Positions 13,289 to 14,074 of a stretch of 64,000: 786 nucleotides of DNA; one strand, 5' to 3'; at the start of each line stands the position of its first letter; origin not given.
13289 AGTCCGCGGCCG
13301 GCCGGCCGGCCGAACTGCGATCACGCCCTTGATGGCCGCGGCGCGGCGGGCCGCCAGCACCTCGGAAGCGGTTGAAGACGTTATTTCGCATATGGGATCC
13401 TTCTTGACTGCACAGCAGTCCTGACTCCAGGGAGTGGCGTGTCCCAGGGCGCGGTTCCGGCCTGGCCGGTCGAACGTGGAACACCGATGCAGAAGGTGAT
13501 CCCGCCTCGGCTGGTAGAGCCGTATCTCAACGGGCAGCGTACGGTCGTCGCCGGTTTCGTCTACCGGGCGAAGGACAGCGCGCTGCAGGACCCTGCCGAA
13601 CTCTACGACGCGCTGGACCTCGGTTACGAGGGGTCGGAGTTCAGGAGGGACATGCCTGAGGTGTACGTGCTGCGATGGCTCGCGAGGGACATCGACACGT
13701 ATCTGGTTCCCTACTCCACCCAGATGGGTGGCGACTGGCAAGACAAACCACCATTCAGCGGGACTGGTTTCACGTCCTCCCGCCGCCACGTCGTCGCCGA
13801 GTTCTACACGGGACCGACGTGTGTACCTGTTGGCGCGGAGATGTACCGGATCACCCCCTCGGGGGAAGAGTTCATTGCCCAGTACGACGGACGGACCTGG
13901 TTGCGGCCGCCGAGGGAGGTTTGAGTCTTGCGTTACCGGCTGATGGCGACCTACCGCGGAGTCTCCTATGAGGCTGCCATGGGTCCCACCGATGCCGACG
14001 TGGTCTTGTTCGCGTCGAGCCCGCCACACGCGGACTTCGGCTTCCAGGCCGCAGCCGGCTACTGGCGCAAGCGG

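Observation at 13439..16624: Two-gene locus: a 161-aa protein followed 3 nt later by an 898-aa protein made of globular ends flanking five different pentapeptide-repeat arrays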

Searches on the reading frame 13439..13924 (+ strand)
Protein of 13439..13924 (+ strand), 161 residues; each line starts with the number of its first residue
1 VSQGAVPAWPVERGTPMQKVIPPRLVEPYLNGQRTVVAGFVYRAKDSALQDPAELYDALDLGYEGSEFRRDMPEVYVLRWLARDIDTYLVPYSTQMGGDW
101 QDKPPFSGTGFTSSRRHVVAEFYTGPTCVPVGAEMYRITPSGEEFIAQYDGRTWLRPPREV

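Call 3: search_protein_families(library=pfam, proteins=[window:13439-13924:+], max_evalue=0.1)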
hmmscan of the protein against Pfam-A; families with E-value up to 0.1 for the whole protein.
window:13439-13924:+ (161 aa): 0 families

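Call 4: search_protein_families(library=ncbifam, proteins=[window:13439-13924:+], max_evalue=0.1)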
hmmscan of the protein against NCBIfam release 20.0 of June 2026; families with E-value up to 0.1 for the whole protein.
window:13439-13924:+ (161 aa): 0 families

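Call 7: find_homologous_proteins(query=window:13439-13924:+)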
Query window:13439-13924:+ (161 aa): 508 proteins with E <= 0.001 among 519 candidates; the best 120 are listed.
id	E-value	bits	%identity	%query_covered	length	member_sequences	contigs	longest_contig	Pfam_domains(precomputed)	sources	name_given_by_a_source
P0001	2.5e-90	319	86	99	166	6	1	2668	-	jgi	jgi:hypothetical protein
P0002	6.6e-90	317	86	99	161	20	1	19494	-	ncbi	ncbi:MAG: hypothetical protein ACM3ML_09330 [Micromonosporaceae bacterium]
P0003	8.7e-88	310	94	89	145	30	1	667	-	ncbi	-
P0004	5.5e-84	298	84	99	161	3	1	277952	-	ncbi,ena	-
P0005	3.3e-82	292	83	99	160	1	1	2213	-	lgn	-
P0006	1.4e-80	287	83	99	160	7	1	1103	-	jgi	jgi:hypothetical protein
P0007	3.6e-79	282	86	89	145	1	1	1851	-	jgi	-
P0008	2.8e-77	276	79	96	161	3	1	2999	-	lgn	-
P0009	4.7e-77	275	79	93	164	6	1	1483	-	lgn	-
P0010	1.6e-76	274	76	99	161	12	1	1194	-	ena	-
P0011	2.9e-76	273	82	89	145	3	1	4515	-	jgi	jgi:hypothetical protein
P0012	9.4e-72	258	77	90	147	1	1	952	-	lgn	-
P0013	5.8e-67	243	68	99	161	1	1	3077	-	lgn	-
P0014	6.7e-67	242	81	83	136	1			-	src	-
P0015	1.1e-64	235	66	98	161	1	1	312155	-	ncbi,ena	-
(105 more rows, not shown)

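Call 17: search_protein_families(library=padloc, proteins=[window:13439-13924:+], max_evalue=1)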
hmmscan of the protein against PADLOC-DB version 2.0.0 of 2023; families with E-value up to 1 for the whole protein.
window:13439-13924:+ (161 aa): 0 families

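Call 18: search_protein_families(library=phrogs, proteins=[window:13439-13924:+], max_evalue=1)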
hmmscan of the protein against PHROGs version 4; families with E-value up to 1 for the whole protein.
window:13439-13924:+ (161 aa): 0 families

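Call 24: predict_structure(alignment_id=A2)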
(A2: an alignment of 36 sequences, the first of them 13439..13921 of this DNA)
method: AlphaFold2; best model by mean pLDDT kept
length: 161 residues; sequences in the alignment: 36
mean_pLDDT: 80.3   pTM: 0.78
mean pLDDT of the five models: 80.3, 79.7, 77.5, 75.4, 73.4
residues with pLDDT >= 90: 71; 70-90: 51; 50-70: 22; < 50: 17
segments of 3 or more residues with pLDDT < 50: 1-7, 97-99, 107-110
pLDDT, mean of each block of 10 residues (from residue 1): 49 92 95 91 87 87 83 95 83 53 48 65 88 96 95 84 36
secondary structure, 60 per line:
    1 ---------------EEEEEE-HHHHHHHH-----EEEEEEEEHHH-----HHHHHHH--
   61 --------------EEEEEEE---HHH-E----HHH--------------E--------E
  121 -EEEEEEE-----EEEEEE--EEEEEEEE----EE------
elements in order: E16-21 H23-30 E36-43 H52-58 E75-81 E122-128 E134-139 E142-149

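Call 27: search_solved_structures(query=A2, max_evalue=10)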
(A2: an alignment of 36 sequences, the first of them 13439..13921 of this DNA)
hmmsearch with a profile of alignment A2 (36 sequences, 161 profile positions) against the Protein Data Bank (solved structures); distinct sequences matched with E-value up to 10: 2.
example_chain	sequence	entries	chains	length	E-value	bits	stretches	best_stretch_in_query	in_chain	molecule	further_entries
6uad_A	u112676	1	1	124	0.47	13.2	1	71-144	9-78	Ketosteroid isomerase with truncated and designed loop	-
4py6_A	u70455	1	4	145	1.8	11.3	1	45-78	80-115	Bromodomain protein, putative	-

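Call 53: search_protein_representatives(alignment_id=A2)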
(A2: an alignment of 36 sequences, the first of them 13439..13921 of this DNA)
Query: 36 sequences, 161 profile positions. Proteins with E-value up to 0.001 (for the whole library): 779; up to 1e-10: 385; up to 1e-30: 16. The best 150 are listed.
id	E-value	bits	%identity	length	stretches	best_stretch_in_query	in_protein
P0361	7.5e-72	256.4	-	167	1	8-160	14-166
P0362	2.2e-62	225.6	-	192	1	17-134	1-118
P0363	1.1e-52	194.1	-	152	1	13-154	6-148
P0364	1.5e-48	180.6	-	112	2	93-160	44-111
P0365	6.3e-44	165.6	-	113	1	1-102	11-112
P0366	1.6e-43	164.3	-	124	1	17-114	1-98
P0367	4.3e-40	153.1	-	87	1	75-160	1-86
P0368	2.0e-38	147.7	-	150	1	6-160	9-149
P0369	5.8e-38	146.2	-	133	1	11-100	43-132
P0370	2.9e-37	144.0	-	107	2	17-95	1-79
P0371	5.7e-37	143.0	-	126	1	1-84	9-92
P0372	1.1e-35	138.8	-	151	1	2-95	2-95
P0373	1.2e-33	132.2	-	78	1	17-85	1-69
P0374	2.2e-33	131.3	-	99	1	17-87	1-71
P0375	4.6e-31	123.8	-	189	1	9-158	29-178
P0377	4.0e-30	120.7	-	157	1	10-158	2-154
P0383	1.7e-27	112.1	-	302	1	11-157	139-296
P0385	4.0e-27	111.0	-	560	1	12-159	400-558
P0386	4.1e-27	110.9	-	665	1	7-156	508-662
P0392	1.3e-25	106.0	-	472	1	15-154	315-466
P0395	4.3e-25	104.4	-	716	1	15-155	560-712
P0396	5.2e-25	104.1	-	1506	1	13-156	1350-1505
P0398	5.4e-25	104.1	-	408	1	11-158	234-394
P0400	6.9e-25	103.7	-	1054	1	9-151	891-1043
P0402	9.2e-25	103.3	-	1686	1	14-155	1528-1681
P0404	1.3e-24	102.8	-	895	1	14-152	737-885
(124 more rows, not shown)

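Call 54: search_protein_families(library=pfam, proteins=[P0385, P0386, P0396, P0400, P0402, P0395, P0404, P0392, P0398, P0383], max_evalue=0.01)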
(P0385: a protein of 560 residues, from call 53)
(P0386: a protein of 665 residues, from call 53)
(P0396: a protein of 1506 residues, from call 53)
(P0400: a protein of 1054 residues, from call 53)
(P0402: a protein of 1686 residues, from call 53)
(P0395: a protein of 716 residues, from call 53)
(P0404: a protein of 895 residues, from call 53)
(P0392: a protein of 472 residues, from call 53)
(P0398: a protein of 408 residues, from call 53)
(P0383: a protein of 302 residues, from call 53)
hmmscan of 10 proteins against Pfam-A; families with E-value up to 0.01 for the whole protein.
P0385 (560 aa): 2 families
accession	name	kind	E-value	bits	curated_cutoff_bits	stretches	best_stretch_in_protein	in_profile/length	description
PF22552.1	TY-Chap3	-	2.3e-26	93.2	27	1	1-125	1-117/117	T3SS (YopN, CesT) and YbjN peptide-binding chaperone 3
PF07179.17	SseB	-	6.2e-06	26.8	21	1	262-366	2-120/124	SseB protein N-terminal domain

P0386 (665 aa): 2 families
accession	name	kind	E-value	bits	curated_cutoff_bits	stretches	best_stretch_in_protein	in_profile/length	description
PF21111.3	CDI_toxin_EC869_like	-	3.1e-08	34.3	27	1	312-407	28-121/123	CDI toxin restriction endonuclease-like domain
PF07811.17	TadE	-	2.5e-06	28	22.9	1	9-50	1-42/43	TadE-like protein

P0396 (1506 aa): 1 family
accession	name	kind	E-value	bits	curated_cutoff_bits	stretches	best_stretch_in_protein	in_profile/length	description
PF07179.17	SseB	-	1.1e-13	52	21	2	1207-1306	14-122/124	SseB protein N-terminal domain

P0400 (1054 aa): 1 family
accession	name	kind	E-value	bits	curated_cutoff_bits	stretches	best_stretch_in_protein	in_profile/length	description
PF07179.17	SseB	-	6e-15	56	21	2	752-856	5-122/124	SseB protein N-terminal domain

P0402 (1686 aa): 1 family
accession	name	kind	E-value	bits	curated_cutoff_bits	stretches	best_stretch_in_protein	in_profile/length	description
PF07179.17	SseB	-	1.2e-11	45.3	21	2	20-110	15-114/124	SseB protein N-terminal domain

P0395 (716 aa): 1 family
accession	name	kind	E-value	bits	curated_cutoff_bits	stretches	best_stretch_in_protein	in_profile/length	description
PF07179.17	SseB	-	5e-05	23.9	21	1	416-513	16-122/124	SseB protein N-terminal domain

P0404 (895 aa): 1 family
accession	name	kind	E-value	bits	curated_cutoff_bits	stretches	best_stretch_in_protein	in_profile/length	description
PF07179.17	SseB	-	2e-20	73.7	21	2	582-693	2-122/124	SseB protein N-terminal domain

P0392 (472 aa): 1 family
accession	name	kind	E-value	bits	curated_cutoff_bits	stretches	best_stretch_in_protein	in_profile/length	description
PF07179.17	SseB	-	1.6e-05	25.5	21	1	171-270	9-122/124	SseB protein N-terminal domain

P0398 (408 aa): 1 family
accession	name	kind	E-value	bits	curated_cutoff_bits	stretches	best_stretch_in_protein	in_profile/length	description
PF07179.17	SseB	-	2.3e-07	31.5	21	1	97-195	19-124/124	SseB protein N-terminal domain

P0383 (302 aa): 1 family
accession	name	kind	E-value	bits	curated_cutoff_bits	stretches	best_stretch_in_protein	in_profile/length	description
PF07179.17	SseB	-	1.3e-06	29.1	21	1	26-119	19-120/124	SseB protein N-terminal domain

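Call 57: find_encoding_contigs(protein=P0404, flank=5000, max_places=3)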
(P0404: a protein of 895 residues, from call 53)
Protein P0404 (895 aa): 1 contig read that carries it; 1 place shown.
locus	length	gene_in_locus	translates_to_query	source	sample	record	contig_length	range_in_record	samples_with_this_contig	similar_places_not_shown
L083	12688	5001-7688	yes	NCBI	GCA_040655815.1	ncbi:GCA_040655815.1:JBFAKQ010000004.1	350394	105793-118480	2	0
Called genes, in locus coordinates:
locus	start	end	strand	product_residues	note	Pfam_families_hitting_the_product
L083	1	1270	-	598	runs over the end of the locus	-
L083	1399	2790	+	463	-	PF05108:T7SS_ESX1_EccB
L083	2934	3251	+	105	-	PF05010:TACC_C (faint), PF06013:WXG100, PF10824:T7SS_ESX_EspC (weak)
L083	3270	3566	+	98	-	PF06013:WXG100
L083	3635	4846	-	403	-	PF00082:Peptidase_S8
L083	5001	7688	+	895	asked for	PF07179:SseB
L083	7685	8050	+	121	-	PF27768:UCP033725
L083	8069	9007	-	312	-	PF09407:AbiEi_1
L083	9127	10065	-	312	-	PF00561:Abhydrolase_1, PF12146:Hydrolase_4, PF12697:Abhydrolase_6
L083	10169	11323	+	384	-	PF03417:AAT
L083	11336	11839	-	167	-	-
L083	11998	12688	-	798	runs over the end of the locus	PF05547:Peptidase_M6, PF20773:InhA-like_MAM, PF20774:InhA-like_VEG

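Call 58: find_encoding_contigs(protein=P0396, flank=5000, max_places=2)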
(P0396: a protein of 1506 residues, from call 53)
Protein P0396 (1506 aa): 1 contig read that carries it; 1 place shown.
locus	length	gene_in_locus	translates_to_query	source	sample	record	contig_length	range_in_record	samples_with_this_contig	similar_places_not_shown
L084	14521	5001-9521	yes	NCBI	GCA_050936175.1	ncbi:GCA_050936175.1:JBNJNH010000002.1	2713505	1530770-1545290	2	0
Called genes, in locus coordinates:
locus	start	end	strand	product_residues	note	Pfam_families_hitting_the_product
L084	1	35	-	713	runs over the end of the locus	PF11203:EccE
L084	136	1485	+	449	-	PF05108:T7SS_ESX1_EccB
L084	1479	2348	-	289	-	PF02086:MethyltransfD12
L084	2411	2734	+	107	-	PF06013:WXG100, PF10824:T7SS_ESX_EspC (weak)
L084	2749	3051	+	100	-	PF06013:WXG100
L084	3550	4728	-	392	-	PF00082:Peptidase_S8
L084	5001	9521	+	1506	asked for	PF07179:SseB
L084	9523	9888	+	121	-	PF27768:UCP033725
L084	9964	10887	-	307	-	PF00561:Abhydrolase_1, PF12146:Hydrolase_4, PF12697:Abhydrolase_6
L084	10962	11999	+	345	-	PF03417:AAT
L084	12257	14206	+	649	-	PF08811:DUF1800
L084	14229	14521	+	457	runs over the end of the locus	PF07394:DUF1501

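Call 59: find_encoding_contigs(protein=P0386, flank=5000, max_places=2)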
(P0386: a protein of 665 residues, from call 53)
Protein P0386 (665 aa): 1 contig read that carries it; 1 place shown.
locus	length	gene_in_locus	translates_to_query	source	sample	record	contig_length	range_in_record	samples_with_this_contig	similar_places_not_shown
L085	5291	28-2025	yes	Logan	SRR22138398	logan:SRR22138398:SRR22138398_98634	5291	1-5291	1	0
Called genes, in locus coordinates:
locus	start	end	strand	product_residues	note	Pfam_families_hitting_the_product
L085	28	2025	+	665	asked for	PF07811:TadE (weak), PF21111:CDI_toxin_EC869_like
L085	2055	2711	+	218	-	PF07811:TadE (weak)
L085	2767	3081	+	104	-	-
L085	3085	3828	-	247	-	-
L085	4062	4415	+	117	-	PF04297:UPF0122, PF08281:Sigma70_r4_2, PF04545:Sigma70_r4 (weak)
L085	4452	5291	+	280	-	?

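Call 60: find_encoding_contigs(protein=P0385, flank=5000, max_places=2)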
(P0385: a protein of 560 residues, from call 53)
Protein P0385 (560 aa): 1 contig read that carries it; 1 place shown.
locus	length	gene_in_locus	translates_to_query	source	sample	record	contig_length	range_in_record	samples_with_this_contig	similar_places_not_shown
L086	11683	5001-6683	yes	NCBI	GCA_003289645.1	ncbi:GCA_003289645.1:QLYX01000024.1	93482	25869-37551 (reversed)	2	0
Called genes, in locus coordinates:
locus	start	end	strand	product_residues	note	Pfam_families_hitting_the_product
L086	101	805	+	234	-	PF00174:Oxidored_molyb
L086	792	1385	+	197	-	PF01292:Ni_hydr_CYTB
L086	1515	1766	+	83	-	-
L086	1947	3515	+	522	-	-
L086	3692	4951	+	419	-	PF22552:TY-Chap3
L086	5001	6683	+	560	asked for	PF22552:TY-Chap3, PF07179:SseB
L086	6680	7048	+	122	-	PF27768:UCP033725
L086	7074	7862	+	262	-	PF03746:LamB_YcsF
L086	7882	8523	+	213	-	-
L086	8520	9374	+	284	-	PF02626:CT_A_B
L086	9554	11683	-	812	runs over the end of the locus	PF13191:AAA_16 (faint), PF03215:Rad17 (faint), PF05496:RuvB_N (faint), PF13604:AAA_30 (faint), PF00004:AAA, PF17866:AAA_lid_6, PF00004:AAA, PF17866:AAA_lid_6, +6 more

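Call 67: search_protein_families(library=pfam, alignment_id=A2, max_evalue=5)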
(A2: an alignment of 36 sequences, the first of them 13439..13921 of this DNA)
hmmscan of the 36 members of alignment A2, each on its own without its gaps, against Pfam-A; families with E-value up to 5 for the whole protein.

A. member 1, window:13439-13921:+ (161 aa): 0 families

B. families by the number of members that match (of 36 scanned): 5 families
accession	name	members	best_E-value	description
PF13953.12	PapC_C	19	0.0032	PapC C-terminal domain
PF03759.18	PRONE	2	0.084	PRONE (Plant-specific Rop nucleotide exchanger)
PF22836.1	TEX13B_C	2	0.15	Testis-expressed protein 13B, C-terminal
PF06094.17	GGACT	1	0.082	Gamma-glutamyl cyclotransferase, AIG2-like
PF18946.5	Apex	1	0.3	GpV Apex motif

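Call 72: search_protein_families(library=ncbifam, proteins=[P0404, P0396, P0385, L083:7685-8050:+, L086:3692-4951:+], max_evalue=0.1)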
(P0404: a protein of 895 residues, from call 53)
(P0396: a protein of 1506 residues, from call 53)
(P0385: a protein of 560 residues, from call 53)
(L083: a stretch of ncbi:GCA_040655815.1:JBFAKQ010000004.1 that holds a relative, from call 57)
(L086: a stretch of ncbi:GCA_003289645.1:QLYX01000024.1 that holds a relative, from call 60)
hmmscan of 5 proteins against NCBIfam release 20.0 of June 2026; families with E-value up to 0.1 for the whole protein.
P0404 (895 aa): 1 family
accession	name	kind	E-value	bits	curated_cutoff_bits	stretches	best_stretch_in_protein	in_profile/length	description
NF042914.1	SAV915_dom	domain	3.5e-05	23.5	40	0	58-79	8-29/58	SAV_915 family protein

P0396 (1506 aa): 1 family
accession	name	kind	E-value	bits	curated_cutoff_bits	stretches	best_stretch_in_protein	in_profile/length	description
NF042914.1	SAV915_dom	domain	0.00012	21.8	40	0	55-75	6-26/58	SAV_915 family protein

P0385 (560 aa): 0 families

L083:7685-8050:+ (121 aa): 0 families

L086:3692-4951:+ (419 aa): 0 families

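Call 74: find_encoding_contigs(protein=P0375, flank=5000, max_places=2)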
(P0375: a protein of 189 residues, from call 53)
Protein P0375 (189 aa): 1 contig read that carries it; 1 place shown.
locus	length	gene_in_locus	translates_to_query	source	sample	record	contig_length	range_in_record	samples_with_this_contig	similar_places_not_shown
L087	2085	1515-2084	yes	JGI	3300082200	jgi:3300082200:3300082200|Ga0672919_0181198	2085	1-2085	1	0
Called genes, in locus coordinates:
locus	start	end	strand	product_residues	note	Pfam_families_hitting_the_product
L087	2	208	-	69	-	?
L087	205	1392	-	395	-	PF01264:Chorismate_synt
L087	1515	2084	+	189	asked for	?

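Call 75: find_encoding_contigs(protein=P0377, flank=5000, max_places=2)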
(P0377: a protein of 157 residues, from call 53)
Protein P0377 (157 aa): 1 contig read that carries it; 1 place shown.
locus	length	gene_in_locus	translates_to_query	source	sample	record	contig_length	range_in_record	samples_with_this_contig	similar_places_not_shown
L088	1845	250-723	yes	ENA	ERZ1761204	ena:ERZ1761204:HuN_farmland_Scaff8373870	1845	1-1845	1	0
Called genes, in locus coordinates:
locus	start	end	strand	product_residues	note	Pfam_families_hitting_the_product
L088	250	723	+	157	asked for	-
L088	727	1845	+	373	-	?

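Call 81: find_encoding_contigs(protein=P0402, flank=6000, max_places=2)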
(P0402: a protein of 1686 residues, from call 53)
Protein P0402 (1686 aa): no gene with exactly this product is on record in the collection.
